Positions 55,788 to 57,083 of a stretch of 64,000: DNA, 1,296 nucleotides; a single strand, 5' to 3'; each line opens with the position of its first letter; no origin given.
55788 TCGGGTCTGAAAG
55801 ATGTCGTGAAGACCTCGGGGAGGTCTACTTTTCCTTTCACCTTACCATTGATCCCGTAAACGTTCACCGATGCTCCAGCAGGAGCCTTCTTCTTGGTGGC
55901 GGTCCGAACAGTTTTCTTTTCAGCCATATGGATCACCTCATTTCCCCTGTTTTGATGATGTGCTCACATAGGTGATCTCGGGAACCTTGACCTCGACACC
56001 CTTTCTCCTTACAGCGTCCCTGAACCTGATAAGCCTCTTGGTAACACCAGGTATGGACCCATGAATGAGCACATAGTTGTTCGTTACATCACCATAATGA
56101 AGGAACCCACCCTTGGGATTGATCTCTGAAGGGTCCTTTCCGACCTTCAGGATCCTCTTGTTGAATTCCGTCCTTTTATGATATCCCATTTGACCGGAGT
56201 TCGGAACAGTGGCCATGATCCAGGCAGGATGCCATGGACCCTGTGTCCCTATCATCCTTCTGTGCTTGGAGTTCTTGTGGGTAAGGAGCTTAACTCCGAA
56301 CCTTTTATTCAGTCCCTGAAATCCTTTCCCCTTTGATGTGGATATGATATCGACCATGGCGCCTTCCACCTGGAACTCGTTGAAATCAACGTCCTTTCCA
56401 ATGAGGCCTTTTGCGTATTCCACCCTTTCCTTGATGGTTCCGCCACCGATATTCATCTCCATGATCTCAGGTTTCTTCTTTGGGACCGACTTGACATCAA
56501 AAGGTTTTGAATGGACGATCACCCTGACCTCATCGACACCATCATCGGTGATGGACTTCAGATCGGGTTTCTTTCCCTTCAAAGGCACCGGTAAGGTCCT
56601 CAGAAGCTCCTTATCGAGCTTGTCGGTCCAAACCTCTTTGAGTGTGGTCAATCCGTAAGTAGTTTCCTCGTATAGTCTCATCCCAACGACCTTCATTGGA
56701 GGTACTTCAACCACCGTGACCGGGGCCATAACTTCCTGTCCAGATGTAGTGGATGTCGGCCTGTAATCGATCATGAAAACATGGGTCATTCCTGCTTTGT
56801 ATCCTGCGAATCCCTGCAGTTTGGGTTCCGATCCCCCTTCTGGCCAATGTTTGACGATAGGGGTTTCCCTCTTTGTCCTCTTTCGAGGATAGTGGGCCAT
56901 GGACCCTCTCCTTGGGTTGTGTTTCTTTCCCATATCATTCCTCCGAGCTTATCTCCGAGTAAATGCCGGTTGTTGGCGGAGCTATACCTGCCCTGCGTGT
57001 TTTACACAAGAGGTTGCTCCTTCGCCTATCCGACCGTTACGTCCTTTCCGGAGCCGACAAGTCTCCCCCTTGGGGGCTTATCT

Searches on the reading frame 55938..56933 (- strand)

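Call 83: search_protein_families(library=pfam, proteins=[window:55938-56933:-], max_evalue=0.00001)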
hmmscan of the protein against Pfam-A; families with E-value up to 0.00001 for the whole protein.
window:55938-56933:- (331 aa): 1 family
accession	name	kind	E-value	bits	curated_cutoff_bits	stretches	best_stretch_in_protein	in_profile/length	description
PF00297.29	Ribosomal_L3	-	4.5e-87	292.9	22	1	3-330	5-369/369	Ribosomal protein L3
